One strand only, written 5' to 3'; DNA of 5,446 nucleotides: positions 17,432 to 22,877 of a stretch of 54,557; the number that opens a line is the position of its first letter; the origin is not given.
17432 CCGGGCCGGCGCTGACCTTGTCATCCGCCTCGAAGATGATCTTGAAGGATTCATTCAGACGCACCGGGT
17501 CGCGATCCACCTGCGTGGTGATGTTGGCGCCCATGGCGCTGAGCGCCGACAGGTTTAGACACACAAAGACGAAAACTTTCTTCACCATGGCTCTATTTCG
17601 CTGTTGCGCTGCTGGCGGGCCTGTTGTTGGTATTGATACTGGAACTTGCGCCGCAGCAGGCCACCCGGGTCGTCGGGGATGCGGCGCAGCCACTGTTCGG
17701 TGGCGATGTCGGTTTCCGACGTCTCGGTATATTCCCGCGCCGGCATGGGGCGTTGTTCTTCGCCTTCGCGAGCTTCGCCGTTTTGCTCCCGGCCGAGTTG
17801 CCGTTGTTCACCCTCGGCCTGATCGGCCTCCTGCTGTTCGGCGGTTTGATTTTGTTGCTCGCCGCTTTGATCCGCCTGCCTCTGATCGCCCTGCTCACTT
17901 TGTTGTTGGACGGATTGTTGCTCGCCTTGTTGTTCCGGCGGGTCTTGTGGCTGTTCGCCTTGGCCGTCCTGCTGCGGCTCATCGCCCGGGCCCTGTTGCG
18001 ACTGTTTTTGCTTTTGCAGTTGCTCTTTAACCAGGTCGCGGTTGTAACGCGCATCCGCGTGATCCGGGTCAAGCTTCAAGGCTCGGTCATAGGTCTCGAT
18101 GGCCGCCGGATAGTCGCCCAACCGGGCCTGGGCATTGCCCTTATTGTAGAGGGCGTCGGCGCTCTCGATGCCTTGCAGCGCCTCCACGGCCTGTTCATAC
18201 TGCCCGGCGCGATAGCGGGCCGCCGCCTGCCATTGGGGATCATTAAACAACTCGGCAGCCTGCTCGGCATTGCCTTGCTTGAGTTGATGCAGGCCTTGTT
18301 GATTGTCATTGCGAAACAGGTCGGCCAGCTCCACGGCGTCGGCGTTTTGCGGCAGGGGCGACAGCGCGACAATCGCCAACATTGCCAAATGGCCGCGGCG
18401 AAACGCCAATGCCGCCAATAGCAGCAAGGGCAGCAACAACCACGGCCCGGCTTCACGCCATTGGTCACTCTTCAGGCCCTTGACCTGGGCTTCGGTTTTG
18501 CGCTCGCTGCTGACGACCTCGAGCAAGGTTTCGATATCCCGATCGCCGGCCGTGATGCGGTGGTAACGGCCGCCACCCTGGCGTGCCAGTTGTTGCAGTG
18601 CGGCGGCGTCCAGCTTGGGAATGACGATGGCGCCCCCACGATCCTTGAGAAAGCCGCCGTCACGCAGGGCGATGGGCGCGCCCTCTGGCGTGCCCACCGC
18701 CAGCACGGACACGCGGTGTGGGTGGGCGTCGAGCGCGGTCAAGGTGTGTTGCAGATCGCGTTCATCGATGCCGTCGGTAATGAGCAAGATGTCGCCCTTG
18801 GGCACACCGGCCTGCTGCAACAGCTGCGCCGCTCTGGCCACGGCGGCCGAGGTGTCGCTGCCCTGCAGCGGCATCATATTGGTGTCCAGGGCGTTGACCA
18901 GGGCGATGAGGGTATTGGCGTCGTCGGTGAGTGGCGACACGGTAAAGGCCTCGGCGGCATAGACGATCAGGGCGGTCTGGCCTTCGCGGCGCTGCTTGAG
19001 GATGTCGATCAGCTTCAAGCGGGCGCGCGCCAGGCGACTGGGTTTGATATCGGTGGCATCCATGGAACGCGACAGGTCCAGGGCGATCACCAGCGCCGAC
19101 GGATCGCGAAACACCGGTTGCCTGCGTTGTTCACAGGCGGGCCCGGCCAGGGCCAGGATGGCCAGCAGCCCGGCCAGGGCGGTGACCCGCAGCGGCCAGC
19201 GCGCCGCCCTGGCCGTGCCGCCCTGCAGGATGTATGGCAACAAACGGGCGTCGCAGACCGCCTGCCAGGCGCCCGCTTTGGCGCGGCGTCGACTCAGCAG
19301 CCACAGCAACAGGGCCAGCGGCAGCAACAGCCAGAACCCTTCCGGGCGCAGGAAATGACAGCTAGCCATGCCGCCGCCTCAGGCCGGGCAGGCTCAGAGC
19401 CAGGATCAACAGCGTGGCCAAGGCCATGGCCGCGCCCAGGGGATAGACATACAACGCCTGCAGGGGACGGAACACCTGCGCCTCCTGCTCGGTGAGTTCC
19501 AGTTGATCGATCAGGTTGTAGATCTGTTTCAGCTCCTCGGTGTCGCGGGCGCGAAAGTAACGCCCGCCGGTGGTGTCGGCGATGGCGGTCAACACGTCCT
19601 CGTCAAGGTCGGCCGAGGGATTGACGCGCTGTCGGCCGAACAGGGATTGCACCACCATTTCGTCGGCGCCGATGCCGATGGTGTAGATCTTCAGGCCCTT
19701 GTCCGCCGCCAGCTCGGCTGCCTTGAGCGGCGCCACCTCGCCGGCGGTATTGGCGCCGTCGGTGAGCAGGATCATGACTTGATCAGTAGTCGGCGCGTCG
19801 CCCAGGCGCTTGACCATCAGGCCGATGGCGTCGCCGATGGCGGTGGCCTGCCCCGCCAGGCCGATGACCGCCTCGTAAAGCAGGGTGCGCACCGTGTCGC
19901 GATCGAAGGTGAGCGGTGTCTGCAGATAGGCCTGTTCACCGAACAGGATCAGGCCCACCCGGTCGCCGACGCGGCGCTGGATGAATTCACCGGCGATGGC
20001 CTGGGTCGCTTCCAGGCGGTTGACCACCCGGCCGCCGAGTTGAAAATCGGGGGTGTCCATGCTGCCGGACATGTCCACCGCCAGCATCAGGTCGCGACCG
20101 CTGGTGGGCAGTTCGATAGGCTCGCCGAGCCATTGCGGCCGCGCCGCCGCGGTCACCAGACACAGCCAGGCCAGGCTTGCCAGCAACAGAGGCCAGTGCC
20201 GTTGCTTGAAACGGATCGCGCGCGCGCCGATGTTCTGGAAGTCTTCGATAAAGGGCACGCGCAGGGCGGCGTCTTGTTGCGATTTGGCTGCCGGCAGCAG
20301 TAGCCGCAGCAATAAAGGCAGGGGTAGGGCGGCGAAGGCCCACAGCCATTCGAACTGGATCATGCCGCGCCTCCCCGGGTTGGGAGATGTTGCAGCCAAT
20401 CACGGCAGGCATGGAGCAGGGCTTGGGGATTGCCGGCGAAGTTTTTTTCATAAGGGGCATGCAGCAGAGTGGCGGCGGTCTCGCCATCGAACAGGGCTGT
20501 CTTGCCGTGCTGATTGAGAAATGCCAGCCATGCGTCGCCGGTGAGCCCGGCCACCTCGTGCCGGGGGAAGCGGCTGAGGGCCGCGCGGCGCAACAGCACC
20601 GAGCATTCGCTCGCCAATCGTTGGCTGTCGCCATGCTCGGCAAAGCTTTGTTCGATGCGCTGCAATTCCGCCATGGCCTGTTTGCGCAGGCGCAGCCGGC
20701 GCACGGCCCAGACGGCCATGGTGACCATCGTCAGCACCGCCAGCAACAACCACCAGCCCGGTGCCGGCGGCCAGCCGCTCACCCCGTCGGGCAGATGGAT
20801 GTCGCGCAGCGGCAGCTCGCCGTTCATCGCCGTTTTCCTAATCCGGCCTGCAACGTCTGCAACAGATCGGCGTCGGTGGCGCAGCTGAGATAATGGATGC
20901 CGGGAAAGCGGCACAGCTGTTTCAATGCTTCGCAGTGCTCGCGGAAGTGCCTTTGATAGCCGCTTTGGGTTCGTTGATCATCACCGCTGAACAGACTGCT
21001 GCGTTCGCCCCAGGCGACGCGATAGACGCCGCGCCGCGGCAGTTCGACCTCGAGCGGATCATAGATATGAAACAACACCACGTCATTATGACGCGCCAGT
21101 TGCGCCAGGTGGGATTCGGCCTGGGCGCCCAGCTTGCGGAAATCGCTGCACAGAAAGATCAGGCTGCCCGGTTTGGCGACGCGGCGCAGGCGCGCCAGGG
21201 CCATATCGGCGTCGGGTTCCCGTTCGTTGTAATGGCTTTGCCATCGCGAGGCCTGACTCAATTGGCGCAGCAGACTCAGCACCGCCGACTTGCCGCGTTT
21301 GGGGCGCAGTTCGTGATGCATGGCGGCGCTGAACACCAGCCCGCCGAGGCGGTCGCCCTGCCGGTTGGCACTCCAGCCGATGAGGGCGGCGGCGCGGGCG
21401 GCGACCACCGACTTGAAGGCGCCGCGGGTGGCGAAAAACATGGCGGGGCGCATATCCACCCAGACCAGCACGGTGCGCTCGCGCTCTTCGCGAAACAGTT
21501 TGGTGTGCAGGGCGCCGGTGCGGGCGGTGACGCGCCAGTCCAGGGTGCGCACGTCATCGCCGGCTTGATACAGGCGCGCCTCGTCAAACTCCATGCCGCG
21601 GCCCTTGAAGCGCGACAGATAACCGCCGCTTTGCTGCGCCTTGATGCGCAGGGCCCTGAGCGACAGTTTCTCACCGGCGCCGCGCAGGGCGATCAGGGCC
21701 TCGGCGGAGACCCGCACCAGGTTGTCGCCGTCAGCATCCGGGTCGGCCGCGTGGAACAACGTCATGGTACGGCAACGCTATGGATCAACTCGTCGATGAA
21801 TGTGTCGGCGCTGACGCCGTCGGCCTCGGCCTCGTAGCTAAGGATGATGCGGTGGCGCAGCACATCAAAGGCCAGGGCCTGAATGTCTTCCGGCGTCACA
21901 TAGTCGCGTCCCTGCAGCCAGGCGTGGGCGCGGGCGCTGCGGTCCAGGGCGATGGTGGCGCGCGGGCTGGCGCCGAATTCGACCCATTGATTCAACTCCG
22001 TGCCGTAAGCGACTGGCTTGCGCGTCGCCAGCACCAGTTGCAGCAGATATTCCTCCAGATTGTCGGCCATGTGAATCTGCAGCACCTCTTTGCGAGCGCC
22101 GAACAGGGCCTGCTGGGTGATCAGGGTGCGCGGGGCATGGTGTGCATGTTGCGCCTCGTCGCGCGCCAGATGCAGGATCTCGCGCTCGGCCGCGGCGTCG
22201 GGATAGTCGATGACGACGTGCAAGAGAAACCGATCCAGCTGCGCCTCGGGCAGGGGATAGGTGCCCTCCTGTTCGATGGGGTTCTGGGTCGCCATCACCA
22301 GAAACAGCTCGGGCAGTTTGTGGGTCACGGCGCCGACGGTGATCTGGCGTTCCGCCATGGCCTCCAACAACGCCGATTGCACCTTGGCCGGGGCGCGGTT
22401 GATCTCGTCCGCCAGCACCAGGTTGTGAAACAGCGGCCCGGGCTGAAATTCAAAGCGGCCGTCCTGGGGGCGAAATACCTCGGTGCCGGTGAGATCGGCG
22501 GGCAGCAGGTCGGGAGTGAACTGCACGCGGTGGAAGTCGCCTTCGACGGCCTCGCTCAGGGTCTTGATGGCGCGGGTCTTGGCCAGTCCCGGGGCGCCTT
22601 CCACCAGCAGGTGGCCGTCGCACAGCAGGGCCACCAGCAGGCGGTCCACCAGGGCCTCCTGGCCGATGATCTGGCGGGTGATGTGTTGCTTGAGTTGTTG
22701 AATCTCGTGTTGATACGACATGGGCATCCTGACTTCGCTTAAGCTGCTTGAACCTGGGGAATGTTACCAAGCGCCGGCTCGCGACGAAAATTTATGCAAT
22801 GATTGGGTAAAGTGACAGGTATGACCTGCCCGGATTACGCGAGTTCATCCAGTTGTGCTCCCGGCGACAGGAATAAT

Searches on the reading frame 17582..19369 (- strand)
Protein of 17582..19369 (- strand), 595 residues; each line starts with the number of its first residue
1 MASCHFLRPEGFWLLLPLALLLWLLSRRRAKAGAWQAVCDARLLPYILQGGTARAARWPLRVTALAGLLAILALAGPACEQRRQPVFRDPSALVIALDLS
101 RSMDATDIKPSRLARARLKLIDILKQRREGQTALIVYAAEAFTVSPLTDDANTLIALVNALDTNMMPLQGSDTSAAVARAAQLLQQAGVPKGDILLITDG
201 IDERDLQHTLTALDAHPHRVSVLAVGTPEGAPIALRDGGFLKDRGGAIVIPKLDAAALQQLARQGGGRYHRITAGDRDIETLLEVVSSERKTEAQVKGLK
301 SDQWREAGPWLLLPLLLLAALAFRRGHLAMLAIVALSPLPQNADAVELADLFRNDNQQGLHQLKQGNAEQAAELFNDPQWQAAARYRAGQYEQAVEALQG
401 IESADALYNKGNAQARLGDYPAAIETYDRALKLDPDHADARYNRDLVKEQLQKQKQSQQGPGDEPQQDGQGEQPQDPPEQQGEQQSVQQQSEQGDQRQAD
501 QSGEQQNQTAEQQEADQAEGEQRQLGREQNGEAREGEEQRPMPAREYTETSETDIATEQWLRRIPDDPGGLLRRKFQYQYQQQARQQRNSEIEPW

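Call 28: search_protein_families(library=pfam, proteins=[window:17582-19369:-], max_evalue=0.0001)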
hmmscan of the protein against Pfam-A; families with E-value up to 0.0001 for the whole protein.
window:17582-19369:- (595 aa): 12 families
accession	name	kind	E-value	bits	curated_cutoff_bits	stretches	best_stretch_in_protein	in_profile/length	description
PF13519.12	VWA_2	-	8.8e-16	58.9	27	1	93-200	1-106/107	von Willebrand factor type A domain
PF00515.34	TPR_1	-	4.6e-11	42.5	27.8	1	404-437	1-34/34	Tetratricopeptide repeat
PF13414.12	TPR_11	-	2.4e-09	37.1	26.8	1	411-444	1-34/42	TPR repeat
PF07719.23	TPR_2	-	8.6e-09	35.3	27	1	404-437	1-34/34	Tetratricopeptide repeat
PF00092.34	VWA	-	2.4e-07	31.6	23.8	1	93-227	2-139/174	von Willebrand factor type A domain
PF13181.12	TPR_8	-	5e-07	29.8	25.7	1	404-437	1-34/34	Tetratricopeptide repeat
PF13432.12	TPR_16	-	7.2e-07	30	32.7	1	383-437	5-64/65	Tetratricopeptide repeat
PF05762.20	VWA_CoxE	-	2.3e-06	27.6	26.4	1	81-219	47-178/222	VWA domain containing CoxE-like protein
PF13424.12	TPR_12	-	4.2e-06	27.3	30.1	0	404-437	3-41/77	Tetratricopeptide repeat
PF13431.12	TPR_17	-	4.6e-06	26.9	24.4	0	427-444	2-19/34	Tetratricopeptide repeat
PF01882.25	DUF58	-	2.4e-05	24.1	23.4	1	93-225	38-166/216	Protein of unknown function DUF58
PF13428.12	TPR_14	-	4.1e-05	24.3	23.5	1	405-442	2-39/44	Tetratricopeptide repeat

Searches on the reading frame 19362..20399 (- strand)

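Call 28: search_protein_families(library=pfam, proteins=[window:19362-20399:-], max_evalue=0.0001)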
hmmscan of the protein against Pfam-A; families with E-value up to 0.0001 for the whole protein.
window:19362-20399:- (345 aa): 3 families
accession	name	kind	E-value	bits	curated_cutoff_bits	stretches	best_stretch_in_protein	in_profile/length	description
PF00092.34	VWA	-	1.5e-18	68.1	23.8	1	103-295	1-173/174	von Willebrand factor type A domain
PF13519.12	VWA_2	-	1.6e-15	58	27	1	104-215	1-106/107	von Willebrand factor type A domain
PF01882.25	DUF58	-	3.4e-05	23.6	23.4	1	103-197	37-129/216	Protein of unknown function DUF58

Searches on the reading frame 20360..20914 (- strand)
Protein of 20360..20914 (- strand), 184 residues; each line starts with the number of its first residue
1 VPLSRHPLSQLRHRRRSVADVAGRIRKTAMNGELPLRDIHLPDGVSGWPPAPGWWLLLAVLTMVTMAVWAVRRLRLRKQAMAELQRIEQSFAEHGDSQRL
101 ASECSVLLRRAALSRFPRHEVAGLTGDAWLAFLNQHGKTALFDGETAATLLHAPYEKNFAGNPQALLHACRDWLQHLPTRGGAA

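Call 28: search_protein_families(library=pfam, proteins=[window:20360-20914:-], max_evalue=0.0001)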
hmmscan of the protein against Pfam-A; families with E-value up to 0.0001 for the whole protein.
window:20360-20914:- (184 aa): 1 family
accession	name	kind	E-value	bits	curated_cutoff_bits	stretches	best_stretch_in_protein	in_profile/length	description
PF14316.11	DUF4381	-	5.9e-43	147.1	27.2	1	35-176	2-145/145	Domain of unknown function (DUF4381)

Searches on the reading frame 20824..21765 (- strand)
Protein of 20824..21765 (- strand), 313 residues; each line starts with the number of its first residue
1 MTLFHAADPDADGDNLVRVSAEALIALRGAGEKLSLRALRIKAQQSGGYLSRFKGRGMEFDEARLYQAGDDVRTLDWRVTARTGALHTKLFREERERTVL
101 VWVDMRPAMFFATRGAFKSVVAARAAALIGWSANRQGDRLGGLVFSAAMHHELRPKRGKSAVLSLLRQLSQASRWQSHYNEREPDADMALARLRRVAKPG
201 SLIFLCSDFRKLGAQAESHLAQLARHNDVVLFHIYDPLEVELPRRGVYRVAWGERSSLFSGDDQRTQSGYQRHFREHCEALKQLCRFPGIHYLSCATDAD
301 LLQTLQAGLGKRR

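Call 28: search_protein_families(library=pfam, proteins=[window:20824-21765:-], max_evalue=0.0001)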
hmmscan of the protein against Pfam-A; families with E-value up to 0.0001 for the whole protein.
window:20824-21765:- (313 aa): 1 family
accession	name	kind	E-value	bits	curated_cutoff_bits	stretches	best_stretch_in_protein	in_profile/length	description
PF01882.25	DUF58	-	1e-42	146.2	23.4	1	62-278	1-214/216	Protein of unknown function DUF58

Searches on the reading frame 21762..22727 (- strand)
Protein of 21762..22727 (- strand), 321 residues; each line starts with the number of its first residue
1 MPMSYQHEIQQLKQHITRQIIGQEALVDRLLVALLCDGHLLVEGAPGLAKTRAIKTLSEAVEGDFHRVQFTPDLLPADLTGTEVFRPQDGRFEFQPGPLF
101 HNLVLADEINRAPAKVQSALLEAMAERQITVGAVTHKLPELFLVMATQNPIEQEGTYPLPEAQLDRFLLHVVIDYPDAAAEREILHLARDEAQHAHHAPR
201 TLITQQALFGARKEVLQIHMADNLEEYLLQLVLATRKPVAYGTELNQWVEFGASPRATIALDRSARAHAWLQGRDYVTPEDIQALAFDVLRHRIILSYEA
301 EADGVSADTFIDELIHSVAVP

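Call 28: search_protein_families(library=pfam, proteins=[window:21762-22727:-], max_evalue=0.0001)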
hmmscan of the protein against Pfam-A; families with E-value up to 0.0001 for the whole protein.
window:21762-22727:- (321 aa): 5 families
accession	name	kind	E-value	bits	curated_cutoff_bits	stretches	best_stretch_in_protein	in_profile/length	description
PF07726.17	AAA_3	-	2.5e-64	215.5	27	1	39-169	1-131/131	ATPase family associated with various cellular activities (AAA)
PF17863.7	AAA_lid_2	-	2.5e-24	85.3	22.7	1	249-313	9-73/74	AAA lid domain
PF20030.5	bpMoxR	-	4.6e-20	72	27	1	8-198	2-191/205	MoxR domain in the MoxR-vWA-beta-propeller ternary systems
PF07728.20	AAA_5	-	5e-13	49.7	22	1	39-167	1-139/139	AAA domain (dynein-related subfamily)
PF00493.29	MCM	-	3.3e-06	26.8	23.3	1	10-183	30-215/224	MCM P-loop domain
